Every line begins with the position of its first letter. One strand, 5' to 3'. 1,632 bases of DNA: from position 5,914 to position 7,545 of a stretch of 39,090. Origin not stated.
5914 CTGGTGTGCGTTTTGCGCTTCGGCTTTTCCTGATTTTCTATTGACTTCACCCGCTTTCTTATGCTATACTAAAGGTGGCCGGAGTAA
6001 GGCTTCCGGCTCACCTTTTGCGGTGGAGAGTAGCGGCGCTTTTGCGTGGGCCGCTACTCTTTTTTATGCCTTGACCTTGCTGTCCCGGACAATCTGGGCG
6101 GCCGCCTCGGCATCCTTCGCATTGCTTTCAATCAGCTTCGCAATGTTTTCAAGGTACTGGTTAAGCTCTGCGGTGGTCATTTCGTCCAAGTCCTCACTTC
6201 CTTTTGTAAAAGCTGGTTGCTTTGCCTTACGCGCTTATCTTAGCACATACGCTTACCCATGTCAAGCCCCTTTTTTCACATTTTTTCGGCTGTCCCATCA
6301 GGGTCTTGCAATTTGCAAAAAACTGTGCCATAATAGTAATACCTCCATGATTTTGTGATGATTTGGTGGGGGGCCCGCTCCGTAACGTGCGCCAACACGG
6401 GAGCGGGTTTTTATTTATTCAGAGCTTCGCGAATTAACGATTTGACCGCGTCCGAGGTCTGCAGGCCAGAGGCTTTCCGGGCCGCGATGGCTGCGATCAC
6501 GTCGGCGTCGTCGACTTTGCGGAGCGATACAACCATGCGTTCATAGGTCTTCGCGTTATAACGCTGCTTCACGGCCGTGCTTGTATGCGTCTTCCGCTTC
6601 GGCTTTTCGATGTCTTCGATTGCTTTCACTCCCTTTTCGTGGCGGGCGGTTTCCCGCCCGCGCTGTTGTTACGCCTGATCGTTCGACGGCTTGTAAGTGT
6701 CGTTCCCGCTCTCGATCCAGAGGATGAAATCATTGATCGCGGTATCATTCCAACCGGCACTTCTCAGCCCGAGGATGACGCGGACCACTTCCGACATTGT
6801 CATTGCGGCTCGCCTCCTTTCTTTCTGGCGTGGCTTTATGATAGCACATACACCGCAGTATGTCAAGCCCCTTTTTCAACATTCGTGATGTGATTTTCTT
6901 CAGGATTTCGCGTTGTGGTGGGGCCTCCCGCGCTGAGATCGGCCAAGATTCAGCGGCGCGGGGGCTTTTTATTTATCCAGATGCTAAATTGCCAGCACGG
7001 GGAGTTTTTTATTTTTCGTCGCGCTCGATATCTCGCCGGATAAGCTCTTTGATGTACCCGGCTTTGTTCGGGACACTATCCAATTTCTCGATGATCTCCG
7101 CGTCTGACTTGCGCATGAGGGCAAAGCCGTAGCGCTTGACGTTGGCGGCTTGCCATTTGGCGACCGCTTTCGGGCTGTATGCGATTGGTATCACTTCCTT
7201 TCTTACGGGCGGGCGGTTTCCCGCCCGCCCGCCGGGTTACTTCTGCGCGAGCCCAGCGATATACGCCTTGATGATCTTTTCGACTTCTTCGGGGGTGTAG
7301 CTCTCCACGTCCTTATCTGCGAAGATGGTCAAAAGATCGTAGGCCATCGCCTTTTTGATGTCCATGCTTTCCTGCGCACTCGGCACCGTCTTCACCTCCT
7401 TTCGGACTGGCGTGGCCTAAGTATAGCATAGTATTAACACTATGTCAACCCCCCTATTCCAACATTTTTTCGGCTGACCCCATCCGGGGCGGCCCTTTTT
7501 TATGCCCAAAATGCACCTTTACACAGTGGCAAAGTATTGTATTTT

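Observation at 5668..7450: Three tandem, diverged cassettes: strong promoter, micro-protein gene, conserved hairpin, RHH protein gene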

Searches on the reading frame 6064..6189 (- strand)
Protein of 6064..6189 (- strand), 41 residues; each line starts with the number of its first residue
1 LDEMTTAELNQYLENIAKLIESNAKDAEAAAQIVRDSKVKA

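Call 5: search_protein_families(library=pfam, max_evalue=1, proteins=[window:6064-6189:-])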
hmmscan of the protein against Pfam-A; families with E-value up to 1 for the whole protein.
window:6064-6189:- (41 aa): 1 family
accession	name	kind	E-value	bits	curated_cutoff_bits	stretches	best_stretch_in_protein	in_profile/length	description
PF20809.2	MINT_MID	-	0.024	14.8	27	1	7-33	110-136/326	Msx2-interacting protein, MID domain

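Call 6: search_protein_families(library=phrogs, max_evalue=1, proteins=[window:6064-6189:-])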
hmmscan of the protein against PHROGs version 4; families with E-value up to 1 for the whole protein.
window:6064-6189:- (41 aa): 1 family
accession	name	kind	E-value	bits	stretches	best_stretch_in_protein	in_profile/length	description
phrog_17351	-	moron, auxiliary metabolic gene and host takeover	0.054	14.3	1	7-40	112-146/177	glycosyltransferase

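Call 49: search_protein_families(library=ncbifam, max_evalue=1, proteins=[window:6064-6180:-])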
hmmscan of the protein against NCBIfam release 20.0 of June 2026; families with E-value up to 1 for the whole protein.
window:6064-6180:- (38 aa): 0 families

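Call 76: search_protein_representatives(protein=window:6064-6180:-)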
Query: 38 residues. Proteins with E-value up to 0.001 (for the whole library): 49; up to 1e-10: 5; up to 1e-30: 0. The best 49 are listed.
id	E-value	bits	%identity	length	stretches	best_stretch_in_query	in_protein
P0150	1.1e-12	60.3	92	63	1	1-38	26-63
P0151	1.4e-12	59.9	92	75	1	1-38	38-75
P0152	7.4e-12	57.8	89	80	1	1-38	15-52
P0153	8.1e-12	57.7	89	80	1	1-38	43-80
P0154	8.0e-11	54.8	87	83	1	1-38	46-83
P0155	2.2e-10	53.5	89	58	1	1-36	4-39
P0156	2.3e-10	53.4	89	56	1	1-35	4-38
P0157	3.4e-10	52.9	84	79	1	1-38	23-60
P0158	1.5e-09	51.0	81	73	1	1-37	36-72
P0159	3.5e-09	49.9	83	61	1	1-35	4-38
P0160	5.2e-09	49.4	79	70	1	1-38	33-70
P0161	2.4e-08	47.4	76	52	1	1-38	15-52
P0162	3.8e-08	46.8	82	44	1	1-38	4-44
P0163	4.8e-08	46.5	74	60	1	3-37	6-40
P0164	1.5e-07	45.1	78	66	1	3-38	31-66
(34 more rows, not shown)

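Call 96: search_protein_families(library=pfam, alignment_id=A7, max_evalue=0.1)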
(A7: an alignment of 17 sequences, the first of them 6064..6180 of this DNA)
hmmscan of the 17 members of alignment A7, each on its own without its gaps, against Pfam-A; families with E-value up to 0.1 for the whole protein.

A. member 1, window:6064-6180:- (38 aa): 1 family
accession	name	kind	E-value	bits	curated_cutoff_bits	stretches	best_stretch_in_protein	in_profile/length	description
PF20809.2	MINT_MID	-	0.021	14.9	27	1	4-30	110-136/326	Msx2-interacting protein, MID domain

B. families by the number of members that match (of 17 scanned): 16 families
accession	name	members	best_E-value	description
PF14207.11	DpnD-PcfM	3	0.0012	DpnD/PcfM-like protein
PF05361.17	PP1_inhibitor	1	0.0092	PKC-activated protein phosphatase-1 inhibitor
PF24751.1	DUF7696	1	0.01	Family of unknown function (DUF7696)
PF25574.1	TPR_IMB1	1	0.019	Importin subunit beta-1-like, TPR repeats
PF20809.2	MINT_MID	1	0.021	Msx2-interacting protein, MID domain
PF01515.24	PTA_PTB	1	0.021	Phosphate acetyl/butaryl transferase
PF20766.2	DUF447_C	1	0.03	Protein of unknown function (DUF447)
PF18420.7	CSN4_RPN5_eIF3a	1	0.034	CSN4/RPN5/eIF3a helix turn helix domain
PF10678.14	DUF2492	1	0.041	Protein of unknown function (DUF2492)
PF13495.12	Phage_int_SAM_4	1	0.041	Phage integrase, N-terminal SAM-like domain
PF06540.16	GMAP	1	0.049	Galanin message associated peptide (GMAP)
PF10407.14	Cytokin_check_N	1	0.057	Cdc14 phosphatase binding protein N-terminus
PF23079.1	HTH_NOL4_2nd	1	0.061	Nucleolar protein 4, helical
PF23172.1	bHLH_NCOA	1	0.072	Nuclear receptor coactivators bHLH domain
PF05141.17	DIT1_PvcA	1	0.087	Pyoverdine/dityrosine biosynthesis protein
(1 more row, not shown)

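Call 98: search_protein_families(library=padloc, max_evalue=0.1, proteins=[window:6064-6180:-])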
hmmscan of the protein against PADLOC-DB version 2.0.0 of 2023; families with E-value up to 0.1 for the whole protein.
window:6064-6180:- (38 aa): 0 families

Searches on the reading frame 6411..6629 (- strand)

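Call 5: search_protein_families(library=pfam, max_evalue=1, proteins=[window:6411-6629:-])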
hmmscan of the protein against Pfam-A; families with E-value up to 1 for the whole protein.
window:6411-6629:- (72 aa): 1 family
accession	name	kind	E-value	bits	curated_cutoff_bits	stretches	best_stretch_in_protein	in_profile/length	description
PF04277.18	OAD_gamma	-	0.1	13.7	27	1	4-50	31-70/76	Oxaloacetate decarboxylase, gamma chain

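Call 6: search_protein_families(library=phrogs, max_evalue=1, proteins=[window:6411-6629:-])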
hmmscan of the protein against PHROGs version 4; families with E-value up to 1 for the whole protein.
window:6411-6629:- (72 aa): 2 families
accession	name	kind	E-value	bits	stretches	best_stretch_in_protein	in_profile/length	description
phrog_13890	-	unknown function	0.017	16.1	1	18-51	6-38/73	-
phrog_25798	-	unknown function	0.062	14.4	0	49-71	35-57/62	-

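Call 49: search_protein_families(library=ncbifam, max_evalue=1, proteins=[window:6411-6629:-])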
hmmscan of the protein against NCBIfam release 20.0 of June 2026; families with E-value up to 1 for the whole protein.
window:6411-6629:- (72 aa): 1 family
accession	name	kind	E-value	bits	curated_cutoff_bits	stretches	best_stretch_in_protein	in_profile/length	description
NF003969.0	PRK05463.1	equivalog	0.14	11.1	324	1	7-50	139-182/266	putative hydro-lyase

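Call 98: search_protein_families(library=padloc, max_evalue=0.1, proteins=[window:6411-6629:-])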
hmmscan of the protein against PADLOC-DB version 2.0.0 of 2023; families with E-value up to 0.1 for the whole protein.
window:6411-6629:- (72 aa): 0 families

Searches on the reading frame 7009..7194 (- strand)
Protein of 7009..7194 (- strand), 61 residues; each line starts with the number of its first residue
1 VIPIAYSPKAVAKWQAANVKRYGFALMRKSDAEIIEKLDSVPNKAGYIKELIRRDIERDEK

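Call 5: search_protein_families(library=pfam, max_evalue=1, proteins=[window:7009-7194:-])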
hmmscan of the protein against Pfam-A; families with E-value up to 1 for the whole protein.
window:7009-7194:- (61 aa): 0 families

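Call 6: search_protein_families(library=phrogs, max_evalue=1, proteins=[window:7009-7194:-])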
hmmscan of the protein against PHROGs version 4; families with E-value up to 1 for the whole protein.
window:7009-7194:- (61 aa): 4 families
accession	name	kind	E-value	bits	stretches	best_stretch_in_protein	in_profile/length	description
phrog_14312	-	unknown function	1.9e-06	29.3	1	29-59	12-42/87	-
phrog_36770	-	unknown function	0.0063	17.9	1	28-57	10-40/99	-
phrog_1813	-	unknown function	0.06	14.2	1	17-43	16-42/91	-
phrog_4223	-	unknown function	0.14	13.6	1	33-60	16-43/67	-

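Call 49: search_protein_families(library=ncbifam, max_evalue=1, proteins=[window:7009-7194:-])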
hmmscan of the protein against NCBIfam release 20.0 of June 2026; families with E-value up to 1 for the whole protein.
window:7009-7194:- (61 aa): 1 family
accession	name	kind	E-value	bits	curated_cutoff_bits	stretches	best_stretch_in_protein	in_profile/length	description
NF011172.0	PRK14574.1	equivalog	0.087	10.8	1638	1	7-47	284-324/822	poly-beta-1,6 N-acetyl-D-glucosamine export porin PgaA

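Call 98: search_protein_families(library=padloc, max_evalue=0.1, proteins=[window:7009-7194:-])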
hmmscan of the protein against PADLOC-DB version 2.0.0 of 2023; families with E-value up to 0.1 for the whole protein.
window:7009-7194:- (61 aa): 0 families

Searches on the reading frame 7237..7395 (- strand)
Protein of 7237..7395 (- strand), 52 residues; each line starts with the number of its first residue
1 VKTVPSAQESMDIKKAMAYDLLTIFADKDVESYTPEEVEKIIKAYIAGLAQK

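Call 5: search_protein_families(library=pfam, max_evalue=1, proteins=[window:7237-7395:-])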
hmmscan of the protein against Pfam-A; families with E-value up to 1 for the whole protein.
window:7237-7395:- (52 aa): 0 families

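Call 6: search_protein_families(library=phrogs, max_evalue=1, proteins=[window:7237-7395:-])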
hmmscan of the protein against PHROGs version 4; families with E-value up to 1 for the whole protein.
window:7237-7395:- (52 aa): 1 family
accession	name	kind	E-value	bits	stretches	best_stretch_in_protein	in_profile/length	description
phrog_966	-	unknown function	0.032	15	1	28-48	36-56/59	-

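Call 49: search_protein_families(library=ncbifam, max_evalue=1, proteins=[window:7237-7386:-])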
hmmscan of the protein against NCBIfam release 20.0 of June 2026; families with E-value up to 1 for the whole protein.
window:7237-7386:- (49 aa): 0 families

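Call 50: find_homologous_proteins(query=window:7237-7386:-, max_evalue=0.01)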
Query window:7237-7386:- (49 aa): 29 proteins with E <= 0.01 among 29 candidates.
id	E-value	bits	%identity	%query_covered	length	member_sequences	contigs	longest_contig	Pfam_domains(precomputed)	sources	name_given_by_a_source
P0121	2.8e-21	90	96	100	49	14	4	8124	-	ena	-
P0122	3.3e-21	90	96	100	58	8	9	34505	-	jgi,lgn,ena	jgi:hypothetical protein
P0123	7.0e-20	86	90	100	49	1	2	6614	-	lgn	-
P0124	1.9e-19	85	92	100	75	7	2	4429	-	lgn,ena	-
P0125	3.1e-19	84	90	100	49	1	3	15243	-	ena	-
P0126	4.9e-17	77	84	100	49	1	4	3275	-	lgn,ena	-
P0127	8.2e-16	73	82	100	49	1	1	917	-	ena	-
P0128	2.0e-15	72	76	100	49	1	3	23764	-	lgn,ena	-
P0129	3.7e-15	71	78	100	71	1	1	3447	-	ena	-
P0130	4.5e-15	71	78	100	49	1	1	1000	-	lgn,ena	-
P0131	1.0e-14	70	76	100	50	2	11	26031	-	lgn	-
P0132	2.9e-13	66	73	100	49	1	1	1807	-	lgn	-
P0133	4.6e-13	65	71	100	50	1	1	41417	-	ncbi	-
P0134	5.4e-13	65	73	100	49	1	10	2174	-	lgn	-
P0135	5.5e-13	65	71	100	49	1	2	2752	-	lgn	-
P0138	1.1e-12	64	69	100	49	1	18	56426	-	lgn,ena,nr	nr:MAG TPA: hypothetical protein [Bacteriophage sp.]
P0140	2.2e-12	63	71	100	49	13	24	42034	-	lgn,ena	-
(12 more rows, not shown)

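Call 51: find_encoding_contigs(protein=P0140, flank=5000, max_places=5)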
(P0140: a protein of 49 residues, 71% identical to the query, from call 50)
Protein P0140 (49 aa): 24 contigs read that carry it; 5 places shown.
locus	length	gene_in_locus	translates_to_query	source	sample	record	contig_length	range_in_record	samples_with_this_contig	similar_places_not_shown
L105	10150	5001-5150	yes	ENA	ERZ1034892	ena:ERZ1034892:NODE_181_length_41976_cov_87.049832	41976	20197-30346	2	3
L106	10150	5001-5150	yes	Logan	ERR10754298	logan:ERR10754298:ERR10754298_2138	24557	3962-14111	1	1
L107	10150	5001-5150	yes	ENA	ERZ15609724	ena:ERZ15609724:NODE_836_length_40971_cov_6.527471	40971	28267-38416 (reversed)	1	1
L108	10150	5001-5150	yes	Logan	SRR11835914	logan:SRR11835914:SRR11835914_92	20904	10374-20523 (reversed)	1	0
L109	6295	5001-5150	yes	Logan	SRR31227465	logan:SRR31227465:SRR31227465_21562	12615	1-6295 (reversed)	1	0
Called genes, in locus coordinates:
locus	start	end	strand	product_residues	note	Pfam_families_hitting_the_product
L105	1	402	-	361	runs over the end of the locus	PF13290:CHB_HEX_C_1, PF13287:Fn3_assoc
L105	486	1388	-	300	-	-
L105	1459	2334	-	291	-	-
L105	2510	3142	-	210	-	PF04466:Terminase_3, PF03237:Terminase_6N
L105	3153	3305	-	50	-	PF14205:Cys_rich_KTR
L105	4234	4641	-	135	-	-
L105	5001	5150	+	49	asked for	-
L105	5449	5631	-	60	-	-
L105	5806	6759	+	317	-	PF00226:DnaJ (faint), PF18847:LPD29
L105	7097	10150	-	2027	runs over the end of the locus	PF18812:PBECR3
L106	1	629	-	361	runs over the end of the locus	PF13290:CHB_HEX_C_1, PF13287:Fn3_assoc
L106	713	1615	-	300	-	-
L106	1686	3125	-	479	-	PF03237:Terminase_6N, PF04466:Terminase_3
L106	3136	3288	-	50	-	PF14205:Cys_rich_KTR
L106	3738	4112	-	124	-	-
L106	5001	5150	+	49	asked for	-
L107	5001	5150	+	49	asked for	-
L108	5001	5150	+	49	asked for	-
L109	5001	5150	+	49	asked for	-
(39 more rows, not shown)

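Call 52: find_encoding_contigs(protein=P0138, flank=5000, max_places=4)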
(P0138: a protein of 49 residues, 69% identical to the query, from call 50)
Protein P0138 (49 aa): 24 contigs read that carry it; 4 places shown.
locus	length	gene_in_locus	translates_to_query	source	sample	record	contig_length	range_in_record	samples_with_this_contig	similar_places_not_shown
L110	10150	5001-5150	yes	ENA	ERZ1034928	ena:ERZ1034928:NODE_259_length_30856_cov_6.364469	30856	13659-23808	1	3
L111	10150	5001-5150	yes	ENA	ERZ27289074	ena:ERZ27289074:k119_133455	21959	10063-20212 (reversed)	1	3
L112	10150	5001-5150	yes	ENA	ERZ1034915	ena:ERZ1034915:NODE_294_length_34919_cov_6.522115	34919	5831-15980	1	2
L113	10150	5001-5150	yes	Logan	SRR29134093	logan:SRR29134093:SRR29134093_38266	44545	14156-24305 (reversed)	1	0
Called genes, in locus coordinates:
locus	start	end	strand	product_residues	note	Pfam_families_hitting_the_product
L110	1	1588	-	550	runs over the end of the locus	-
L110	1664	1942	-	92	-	-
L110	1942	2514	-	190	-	PF00239:Resolvase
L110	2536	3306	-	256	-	PF02661:Fic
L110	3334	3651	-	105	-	PF09639:YjcQ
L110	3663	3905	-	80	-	-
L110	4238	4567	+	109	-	-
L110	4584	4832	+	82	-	-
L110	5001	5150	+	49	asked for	-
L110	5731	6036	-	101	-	-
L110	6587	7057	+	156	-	-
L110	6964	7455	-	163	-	-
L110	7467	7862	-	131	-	PF00436:SSB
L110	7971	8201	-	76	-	-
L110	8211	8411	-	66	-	-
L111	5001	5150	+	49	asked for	-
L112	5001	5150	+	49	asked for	-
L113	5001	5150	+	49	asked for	-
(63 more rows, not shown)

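Call 59: search_protein_families(library=pfam, max_evalue=1, proteins=[L105:5806-6759:+, L105:5449-5631:-, L105:5198-5365:+])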
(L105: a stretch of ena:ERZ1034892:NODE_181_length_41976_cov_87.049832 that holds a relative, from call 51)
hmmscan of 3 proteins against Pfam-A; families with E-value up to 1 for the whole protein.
L105:5806-6759:+ (317 aa): 5 families
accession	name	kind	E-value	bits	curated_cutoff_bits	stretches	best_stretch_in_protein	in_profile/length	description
PF18847.6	LPD29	-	8.6e-10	39.6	27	1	89-142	3-56/93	Large polyvalent protein associated domain 29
PF00226.36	DnaJ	-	6.7e-06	26.6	27.8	1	9-39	13-47/63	DnaJ domain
PF06926.16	Rep_Org_C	-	0.01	16.6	27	1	180-232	27-79/95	Putative replisome organiser protein C-terminus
PF18974.5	DUF5710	-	0.014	15.5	26.5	1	281-306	13-37/44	Domain of unknown function (DUF5710)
PF22598.2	CdsD_PD2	-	0.12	12.7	27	1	197-223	33-57/61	CdsD, periplasmic PD2 domain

L105:5449-5631:- (60 aa): 4 families
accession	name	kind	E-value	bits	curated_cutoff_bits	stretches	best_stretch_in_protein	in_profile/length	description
PF21983.2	NikA-like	-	3.6e-05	24.2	27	1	19-50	6-37/72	Mobilization protein NikA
PF09386.16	ParD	-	0.00034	21.4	27.3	1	22-54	6-39/80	Antitoxin ParD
PF08681.18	TacA1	-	0.0069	16.8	21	1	20-54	2-36/80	Antitoxin TacA 1-like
PF05534.18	HicB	-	0.1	12.9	21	1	19-51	19-51/51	HicB family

L105:5198-5365:+ (55 aa): 1 family
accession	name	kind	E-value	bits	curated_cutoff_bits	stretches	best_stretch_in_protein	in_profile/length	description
PF16737.10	PHF12_MRG_bd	-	0.026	14.6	27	1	11-33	4-26/40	PHD finger protein 12 MRG binding domain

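Call 98: search_protein_families(library=padloc, max_evalue=0.1, proteins=[window:7237-7386:-])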
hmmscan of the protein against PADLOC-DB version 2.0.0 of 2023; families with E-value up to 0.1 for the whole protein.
window:7237-7386:- (49 aa): 0 families
